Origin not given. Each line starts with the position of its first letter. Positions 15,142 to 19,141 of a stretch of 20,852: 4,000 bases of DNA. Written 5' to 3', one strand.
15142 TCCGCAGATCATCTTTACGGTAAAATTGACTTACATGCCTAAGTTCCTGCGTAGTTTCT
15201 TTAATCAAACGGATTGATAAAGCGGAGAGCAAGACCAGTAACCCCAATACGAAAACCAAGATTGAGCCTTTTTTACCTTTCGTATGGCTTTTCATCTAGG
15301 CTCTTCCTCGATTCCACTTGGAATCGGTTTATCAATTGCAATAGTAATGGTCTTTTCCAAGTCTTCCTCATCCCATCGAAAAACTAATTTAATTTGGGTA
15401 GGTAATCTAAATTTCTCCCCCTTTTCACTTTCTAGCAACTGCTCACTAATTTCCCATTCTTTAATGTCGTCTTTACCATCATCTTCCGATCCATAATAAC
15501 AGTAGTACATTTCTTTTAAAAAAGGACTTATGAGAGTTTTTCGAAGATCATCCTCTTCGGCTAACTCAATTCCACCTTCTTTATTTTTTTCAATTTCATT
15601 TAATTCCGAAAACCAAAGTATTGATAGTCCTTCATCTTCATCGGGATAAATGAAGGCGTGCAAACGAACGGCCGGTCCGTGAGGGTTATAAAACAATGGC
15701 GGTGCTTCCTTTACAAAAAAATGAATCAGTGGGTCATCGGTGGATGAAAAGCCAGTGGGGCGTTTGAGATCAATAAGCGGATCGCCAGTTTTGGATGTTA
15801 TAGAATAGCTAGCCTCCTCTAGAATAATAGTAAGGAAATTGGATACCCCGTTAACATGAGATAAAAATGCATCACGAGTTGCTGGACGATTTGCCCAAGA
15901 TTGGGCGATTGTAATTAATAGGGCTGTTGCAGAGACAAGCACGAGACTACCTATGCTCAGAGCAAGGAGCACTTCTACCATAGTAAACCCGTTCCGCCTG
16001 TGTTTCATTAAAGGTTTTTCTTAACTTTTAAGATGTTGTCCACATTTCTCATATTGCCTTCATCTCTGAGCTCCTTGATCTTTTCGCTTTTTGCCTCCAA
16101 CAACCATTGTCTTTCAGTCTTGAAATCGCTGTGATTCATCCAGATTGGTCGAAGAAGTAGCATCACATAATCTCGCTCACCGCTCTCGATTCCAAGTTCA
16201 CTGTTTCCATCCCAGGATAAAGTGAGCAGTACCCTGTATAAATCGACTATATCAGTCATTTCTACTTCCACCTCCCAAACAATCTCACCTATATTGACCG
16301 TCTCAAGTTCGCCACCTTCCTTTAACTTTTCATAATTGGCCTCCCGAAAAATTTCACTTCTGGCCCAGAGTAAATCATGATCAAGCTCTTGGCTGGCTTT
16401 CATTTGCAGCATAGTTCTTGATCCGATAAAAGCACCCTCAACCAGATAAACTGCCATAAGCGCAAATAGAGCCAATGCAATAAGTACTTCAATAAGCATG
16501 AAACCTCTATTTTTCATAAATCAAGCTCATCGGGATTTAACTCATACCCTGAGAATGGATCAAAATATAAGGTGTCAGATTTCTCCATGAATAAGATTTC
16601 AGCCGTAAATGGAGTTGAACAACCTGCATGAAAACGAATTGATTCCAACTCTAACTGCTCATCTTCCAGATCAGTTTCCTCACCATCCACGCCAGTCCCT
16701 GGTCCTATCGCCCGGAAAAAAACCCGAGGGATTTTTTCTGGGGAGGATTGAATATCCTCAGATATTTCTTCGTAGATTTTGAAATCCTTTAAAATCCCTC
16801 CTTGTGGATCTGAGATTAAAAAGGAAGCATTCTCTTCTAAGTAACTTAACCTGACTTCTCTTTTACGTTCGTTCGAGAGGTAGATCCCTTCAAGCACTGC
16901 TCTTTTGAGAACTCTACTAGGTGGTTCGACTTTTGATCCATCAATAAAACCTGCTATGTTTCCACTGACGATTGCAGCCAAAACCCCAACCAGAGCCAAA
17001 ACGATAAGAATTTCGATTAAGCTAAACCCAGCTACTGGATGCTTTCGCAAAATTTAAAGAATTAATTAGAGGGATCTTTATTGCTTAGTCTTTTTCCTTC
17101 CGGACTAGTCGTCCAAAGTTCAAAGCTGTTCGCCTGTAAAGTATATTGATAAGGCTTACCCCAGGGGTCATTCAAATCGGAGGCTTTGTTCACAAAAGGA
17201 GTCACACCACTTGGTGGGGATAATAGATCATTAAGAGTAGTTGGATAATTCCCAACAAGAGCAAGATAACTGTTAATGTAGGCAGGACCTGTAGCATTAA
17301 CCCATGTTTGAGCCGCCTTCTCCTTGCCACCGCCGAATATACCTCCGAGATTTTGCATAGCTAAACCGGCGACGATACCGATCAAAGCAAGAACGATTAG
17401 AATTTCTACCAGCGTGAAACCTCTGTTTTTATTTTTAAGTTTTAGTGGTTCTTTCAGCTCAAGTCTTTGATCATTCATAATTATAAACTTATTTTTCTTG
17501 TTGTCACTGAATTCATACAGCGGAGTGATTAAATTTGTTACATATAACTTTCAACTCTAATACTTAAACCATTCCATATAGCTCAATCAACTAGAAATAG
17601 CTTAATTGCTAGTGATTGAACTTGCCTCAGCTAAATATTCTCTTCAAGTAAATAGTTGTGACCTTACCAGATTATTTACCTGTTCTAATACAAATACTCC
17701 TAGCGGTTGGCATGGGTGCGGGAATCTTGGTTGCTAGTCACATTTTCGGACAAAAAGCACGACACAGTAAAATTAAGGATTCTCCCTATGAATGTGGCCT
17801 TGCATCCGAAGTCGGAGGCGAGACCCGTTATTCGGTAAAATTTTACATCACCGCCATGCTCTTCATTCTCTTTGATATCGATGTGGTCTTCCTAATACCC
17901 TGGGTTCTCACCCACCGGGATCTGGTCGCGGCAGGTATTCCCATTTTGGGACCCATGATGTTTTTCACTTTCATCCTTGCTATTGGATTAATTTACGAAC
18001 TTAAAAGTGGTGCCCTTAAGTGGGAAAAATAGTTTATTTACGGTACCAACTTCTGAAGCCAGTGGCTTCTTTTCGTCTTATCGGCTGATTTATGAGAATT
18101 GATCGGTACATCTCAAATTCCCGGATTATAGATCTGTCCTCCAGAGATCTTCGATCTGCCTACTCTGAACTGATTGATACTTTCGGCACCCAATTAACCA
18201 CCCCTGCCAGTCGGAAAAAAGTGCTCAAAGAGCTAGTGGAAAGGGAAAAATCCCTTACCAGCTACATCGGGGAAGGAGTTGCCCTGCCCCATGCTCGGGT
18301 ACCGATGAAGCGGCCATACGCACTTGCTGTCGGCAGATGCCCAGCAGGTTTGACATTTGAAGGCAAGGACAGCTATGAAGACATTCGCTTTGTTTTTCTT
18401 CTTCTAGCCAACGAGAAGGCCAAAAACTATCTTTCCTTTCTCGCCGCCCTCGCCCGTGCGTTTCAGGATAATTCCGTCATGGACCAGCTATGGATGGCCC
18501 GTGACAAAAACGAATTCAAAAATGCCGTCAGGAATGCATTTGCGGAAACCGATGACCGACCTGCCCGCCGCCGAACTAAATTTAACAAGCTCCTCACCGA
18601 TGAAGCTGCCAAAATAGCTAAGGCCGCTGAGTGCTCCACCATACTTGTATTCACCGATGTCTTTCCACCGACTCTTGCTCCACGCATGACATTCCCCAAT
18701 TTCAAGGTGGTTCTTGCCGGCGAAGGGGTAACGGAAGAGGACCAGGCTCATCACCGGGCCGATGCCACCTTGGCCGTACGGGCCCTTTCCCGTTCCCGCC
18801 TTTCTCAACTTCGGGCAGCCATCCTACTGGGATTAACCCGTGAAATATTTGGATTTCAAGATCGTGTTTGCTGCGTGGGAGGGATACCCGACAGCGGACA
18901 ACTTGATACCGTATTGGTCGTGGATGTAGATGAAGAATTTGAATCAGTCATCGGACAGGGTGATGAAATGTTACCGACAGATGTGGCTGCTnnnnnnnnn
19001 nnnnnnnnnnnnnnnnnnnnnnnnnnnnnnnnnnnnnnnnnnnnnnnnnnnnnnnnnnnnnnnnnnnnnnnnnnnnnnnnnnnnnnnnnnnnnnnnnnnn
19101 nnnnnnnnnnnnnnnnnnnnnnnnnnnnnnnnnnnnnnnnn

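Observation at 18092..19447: EIIA(Ntr)-like / central alpha-beta domain / diadenylate cyclase fusion with RHA instead of the RHR motif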

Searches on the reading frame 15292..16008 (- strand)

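Call 16: search_protein_families(library=pfam, proteins=[window:15292-16008:-], max_evalue=0.001)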
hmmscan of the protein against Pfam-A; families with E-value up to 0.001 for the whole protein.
window:15292-16008:- (238 aa): 1 family
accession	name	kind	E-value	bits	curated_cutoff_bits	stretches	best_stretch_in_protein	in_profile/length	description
PF07963.17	N_methyl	-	1e-06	28.5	21.2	1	3-27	2-26/27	Prokaryotic N-terminal methylation motif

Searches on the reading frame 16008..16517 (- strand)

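Call 16: search_protein_families(library=pfam, proteins=[window:16008-16517:-], max_evalue=0.001)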
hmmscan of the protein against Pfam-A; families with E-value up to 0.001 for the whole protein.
window:16008-16517:- (169 aa): 1 family
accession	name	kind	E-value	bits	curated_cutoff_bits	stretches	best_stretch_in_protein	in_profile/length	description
PF07963.17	N_methyl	-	0.00027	20.8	21.2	1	2-23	3-24/27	Prokaryotic N-terminal methylation motif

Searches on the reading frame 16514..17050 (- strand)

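Call 16: search_protein_families(library=pfam, proteins=[window:16514-17050:-], max_evalue=0.001)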
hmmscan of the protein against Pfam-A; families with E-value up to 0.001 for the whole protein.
window:16514-17050:- (178 aa): 1 family
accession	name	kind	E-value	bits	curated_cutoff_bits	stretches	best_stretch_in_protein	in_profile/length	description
PF07963.17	N_methyl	-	5.7e-07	29.3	21.2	1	7-28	5-26/27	Prokaryotic N-terminal methylation motif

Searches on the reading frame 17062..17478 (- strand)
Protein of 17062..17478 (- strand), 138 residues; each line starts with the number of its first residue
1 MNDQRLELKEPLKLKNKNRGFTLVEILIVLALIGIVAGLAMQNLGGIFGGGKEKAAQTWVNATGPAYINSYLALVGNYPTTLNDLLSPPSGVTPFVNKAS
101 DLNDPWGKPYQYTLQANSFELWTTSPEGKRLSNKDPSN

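Call 16: search_protein_families(library=pfam, proteins=[window:17062-17478:-], max_evalue=0.001)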
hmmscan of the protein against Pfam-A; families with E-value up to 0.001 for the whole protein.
window:17062-17478:- (138 aa): 2 families
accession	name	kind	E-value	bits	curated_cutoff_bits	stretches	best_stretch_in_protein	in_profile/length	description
PF07963.17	N_methyl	-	1.1e-09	37.9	21.2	1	15-41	1-27/27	Prokaryotic N-terminal methylation motif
PF08334.16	T2SSG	-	1.6e-06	28.6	21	1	50-129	8-95/108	Type II secretion system (T2SS), protein G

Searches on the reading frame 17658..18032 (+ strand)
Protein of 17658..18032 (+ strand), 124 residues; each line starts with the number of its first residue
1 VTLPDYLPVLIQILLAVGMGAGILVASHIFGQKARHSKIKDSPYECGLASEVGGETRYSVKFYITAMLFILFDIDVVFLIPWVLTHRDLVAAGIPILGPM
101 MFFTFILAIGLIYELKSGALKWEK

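Call 16: search_protein_families(library=pfam, proteins=[window:17658-18032:+], max_evalue=0.001)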
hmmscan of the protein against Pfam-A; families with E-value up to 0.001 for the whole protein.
window:17658-18032:+ (124 aa): 1 family
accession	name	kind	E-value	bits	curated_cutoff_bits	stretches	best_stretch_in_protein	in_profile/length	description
PF00507.24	Oxidored_q4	-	3e-28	98.4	23.3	1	23-122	4-99/99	NADH-ubiquinone/plastoquinone oxidoreductase, chain 3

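Call 93: search_protein_families(library=ncbifam, proteins=[window:17658-18032:+], max_evalue=0.00001)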
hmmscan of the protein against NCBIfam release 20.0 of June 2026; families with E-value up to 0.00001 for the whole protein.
window:17658-18032:+ (124 aa): 4 families
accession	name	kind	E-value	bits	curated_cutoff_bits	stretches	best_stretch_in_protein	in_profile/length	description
NF006303.0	PRK08489.1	equivalog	2.9e-23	82.9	145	1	6-124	10-127/129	NAD(P)H-quinone oxidoreductase subunit 3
NF005922.0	PRK07928.1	equivalog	1.1e-22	80.7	155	1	5-123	3-119/119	NADH-quinone oxidoreductase subunit A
NF005839.0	PRK07756.1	equivalog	3.8e-18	65.9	163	1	5-122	8-121/122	NADH-quinone oxidoreductase subunit A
NF005022.0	PRK06432.1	equivalog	2.7e-09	37.1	164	1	42-124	72-151/151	NADH dehydrogenase subunit A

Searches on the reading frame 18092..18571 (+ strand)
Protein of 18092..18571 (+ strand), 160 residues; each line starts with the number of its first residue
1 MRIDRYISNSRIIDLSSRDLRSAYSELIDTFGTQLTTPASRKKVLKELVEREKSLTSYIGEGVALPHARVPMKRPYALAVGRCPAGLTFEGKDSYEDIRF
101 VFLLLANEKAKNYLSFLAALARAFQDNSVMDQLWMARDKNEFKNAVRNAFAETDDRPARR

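Call 92: search_solved_structures(query=window:18092-18571:+, max_evalue=0.01, show_alignments=5)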
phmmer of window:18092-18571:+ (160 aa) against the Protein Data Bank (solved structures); distinct sequences matched with E-value up to 0.01: 7.
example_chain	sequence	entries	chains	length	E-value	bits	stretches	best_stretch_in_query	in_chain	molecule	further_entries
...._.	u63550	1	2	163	4.9e-09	39.5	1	12-143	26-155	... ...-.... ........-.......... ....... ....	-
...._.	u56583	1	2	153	1.1e-08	38.4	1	39-143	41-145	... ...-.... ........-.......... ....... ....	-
2a0j_A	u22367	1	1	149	1.3e-05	28.5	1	39-141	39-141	PTS system, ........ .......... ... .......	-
1a3a_A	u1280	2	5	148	1.3e-05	28.4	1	41-135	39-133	MANNITOL-SPECIFIC EII | PTS SYSTEM, MANNITOL-SPECIFIC IIABC COMPONENT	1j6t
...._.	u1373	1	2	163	1.7e-05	28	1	29-147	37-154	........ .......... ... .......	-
2few_A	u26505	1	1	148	0.00018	24.8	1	41-135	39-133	PTS system mannitol-specific EIICBA component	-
1xiz_A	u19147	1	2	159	0.0028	20.8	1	61-143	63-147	putative phosphotransferase system mannitol/fructose-specific IIA domain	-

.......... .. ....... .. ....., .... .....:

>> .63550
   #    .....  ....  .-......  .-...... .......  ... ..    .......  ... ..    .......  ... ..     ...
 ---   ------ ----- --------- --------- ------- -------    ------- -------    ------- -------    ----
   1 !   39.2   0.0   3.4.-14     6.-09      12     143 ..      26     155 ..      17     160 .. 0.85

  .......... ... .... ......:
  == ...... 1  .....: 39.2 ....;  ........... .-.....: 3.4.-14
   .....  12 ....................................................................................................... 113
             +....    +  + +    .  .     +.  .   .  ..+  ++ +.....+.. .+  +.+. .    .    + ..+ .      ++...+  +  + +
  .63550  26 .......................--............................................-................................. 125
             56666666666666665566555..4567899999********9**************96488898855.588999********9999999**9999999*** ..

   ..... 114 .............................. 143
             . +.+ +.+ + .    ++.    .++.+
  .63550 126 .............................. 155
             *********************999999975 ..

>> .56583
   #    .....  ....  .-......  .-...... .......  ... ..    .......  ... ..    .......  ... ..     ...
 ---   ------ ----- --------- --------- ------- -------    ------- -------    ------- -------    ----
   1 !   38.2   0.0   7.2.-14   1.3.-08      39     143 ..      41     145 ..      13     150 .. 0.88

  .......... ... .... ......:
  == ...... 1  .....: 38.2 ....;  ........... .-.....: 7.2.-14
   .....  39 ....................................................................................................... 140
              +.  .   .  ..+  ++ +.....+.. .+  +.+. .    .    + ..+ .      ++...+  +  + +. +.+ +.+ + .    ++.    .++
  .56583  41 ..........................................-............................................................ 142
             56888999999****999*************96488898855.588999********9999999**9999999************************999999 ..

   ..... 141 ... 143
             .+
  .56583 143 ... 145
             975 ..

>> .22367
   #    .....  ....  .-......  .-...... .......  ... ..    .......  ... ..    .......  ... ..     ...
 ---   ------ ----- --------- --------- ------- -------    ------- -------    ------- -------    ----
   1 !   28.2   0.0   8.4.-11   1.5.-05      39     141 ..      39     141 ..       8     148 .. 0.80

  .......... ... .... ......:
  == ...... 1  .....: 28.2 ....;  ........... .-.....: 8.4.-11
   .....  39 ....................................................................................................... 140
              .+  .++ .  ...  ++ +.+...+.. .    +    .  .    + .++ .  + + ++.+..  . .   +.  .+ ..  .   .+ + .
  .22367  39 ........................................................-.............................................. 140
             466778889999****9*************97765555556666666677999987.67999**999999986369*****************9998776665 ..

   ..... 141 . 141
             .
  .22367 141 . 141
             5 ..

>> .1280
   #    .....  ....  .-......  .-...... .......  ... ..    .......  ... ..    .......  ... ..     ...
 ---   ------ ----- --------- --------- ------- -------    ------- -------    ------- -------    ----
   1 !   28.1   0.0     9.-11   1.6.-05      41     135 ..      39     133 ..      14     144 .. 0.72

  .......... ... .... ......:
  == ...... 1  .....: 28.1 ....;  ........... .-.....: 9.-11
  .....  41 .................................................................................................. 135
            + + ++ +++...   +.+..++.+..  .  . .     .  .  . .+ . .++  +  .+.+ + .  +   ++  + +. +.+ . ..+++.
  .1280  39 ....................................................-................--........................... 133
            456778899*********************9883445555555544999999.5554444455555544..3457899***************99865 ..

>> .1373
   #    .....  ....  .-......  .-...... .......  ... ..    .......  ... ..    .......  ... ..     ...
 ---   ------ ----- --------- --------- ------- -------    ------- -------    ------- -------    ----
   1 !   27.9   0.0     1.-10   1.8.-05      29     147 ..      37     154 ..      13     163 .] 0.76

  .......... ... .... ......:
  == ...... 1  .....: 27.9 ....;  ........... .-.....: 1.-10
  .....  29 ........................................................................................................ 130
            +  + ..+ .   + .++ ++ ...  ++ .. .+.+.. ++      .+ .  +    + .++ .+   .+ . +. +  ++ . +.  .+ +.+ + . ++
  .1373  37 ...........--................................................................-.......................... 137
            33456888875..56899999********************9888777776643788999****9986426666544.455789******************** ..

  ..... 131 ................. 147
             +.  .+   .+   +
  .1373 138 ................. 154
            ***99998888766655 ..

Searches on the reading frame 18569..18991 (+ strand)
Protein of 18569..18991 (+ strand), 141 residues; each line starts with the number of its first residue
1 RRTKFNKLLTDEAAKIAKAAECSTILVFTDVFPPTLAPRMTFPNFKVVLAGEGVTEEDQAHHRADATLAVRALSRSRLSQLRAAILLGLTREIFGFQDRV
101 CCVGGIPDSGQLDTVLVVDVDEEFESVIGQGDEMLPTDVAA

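Call 63: predict_structure(alignment_id=A3)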
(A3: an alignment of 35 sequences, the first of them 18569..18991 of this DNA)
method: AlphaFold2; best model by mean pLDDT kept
length: 141 residues; sequences in the alignment: 35
mean_pLDDT: 86.3   pTM: 0.81
mean pLDDT of the five models: 86.3, 85.5, 84.3, 83.1, 55.5
residues with pLDDT >= 90: 73; 70-90: 51; 50-70: 17; < 50: 0
segments of 3 or more residues with pLDDT < 50: none
pLDDT, mean of each block of 10 residues (from residue 1): 82 96 94 78 93 87 91 82 93 93 91 94 76 62 59
secondary structure, 60 per line:
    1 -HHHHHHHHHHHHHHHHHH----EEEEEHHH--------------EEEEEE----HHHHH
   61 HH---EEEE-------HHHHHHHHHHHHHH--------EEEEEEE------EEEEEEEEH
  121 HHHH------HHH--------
elements in order: H2-19 E24-28 E46-51 H56-62 E66-69 H77-90 E99-105 E112-119 H120-124

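Call 66: fold_search(model_id=the predicted structure, library=pdb)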
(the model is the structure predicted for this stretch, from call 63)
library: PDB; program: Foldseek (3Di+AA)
matches with E <= 10: 1513; with E <= 0.001: 323
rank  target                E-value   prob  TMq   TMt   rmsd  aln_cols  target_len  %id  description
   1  8edr_A                1.1e-05  1.00  0.63  0.22   3.5       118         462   20  E. coli pyruvate kinase (PykF) P70Q (released 2022-11-16)
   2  5wrp_C                1.2e-05  1.00  0.64  0.27   3.8       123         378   15  T-state crystal structure of pyruvate kinase from Mycobacterium tuberculosis (released 2017-11-15)
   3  5wrp_A                1.3e-05  1.00  0.65  0.22   3.8       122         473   14  T-state crystal structure of pyruvate kinase from Mycobacterium tuberculosis (released 2017-11-15)
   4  1pkm                  1.3e-05  1.00  0.59  0.19   3.9       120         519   18  THE REFINED THREE-DIMENSIONAL STRUCTURE OF CAT MUSCLE (M1) PYRUVATE KINASE, AT A RESOLUTION OF 2.6 ANGSTROMS (released 1995-10-15)
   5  8eq0_A                1.5e-05  1.00  0.63  0.22   4.2       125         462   19  Escherichia coli pyruvate kinase G381A (released 2023-01-18)
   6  1aqf_E                1.5e-05  1.00  0.60  0.23   3.8       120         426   17  PYRUVATE KINASE FROM RABBIT MUSCLE WITH MG, K, AND L-PHOSPHOLACTATE (released 1998-09-16)
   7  8tbt_C                1.9e-05  1.00  0.62  0.20   3.9       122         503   16  Structure of human erythrocyte pyruvate kinase in complex with an allosteric activator Compound 2 (released 2023-12-27)
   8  6nn4_D                1.9e-05  1.00  0.62  0.24   4.0       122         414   15  The structure of human liver pyruvate kinase, hLPYK-D499N, in complex with Fru-1,6-BP (released 2019-06-19)
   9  8eu4_A                2.0e-05  1.00  0.64  0.22   4.5       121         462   20  Escherichia coli pyruvate kinase A301S (released 2023-01-18)
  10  4ima_B                2.0e-05  1.00  0.62  0.20   3.9       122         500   16  The structure of C436M-hLPYK in complex with Citrate/Mn/ATP/Fru-1,6-BP (released 2013-01-23)
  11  5sci_A                2.4e-05  1.00  0.62  0.24   3.9       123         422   16  Structure of liver pyruvate kinase in complex with anthraquinone derivative 105 (released 2022-03-16)
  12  3khd_A                2.4e-05  1.00  0.62  0.20   3.7       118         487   14  Crystal Structure of PFF1300w. (released 2010-01-19)
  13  3gg8_C                2.6e-05  1.00  0.63  0.21   3.8       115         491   14  Crystal structure of the Toxoplasma gondii Pyruvate Kinase N terminal truncated (released 2009-05-26)
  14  8tbu_D                2.6e-05  1.00  0.62  0.20   3.9       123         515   16  Structure of human erythrocyte pyruvate kinase in complex with an allosteric activator Compound 12 (released 2023-12-27)
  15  4ip7_A                2.6e-05  1.00  0.62  0.20   3.9       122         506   16  Structure of the S12D variant of human liver pyruvate kinase in complex with citrate and FBP. (released 2013-01-30)
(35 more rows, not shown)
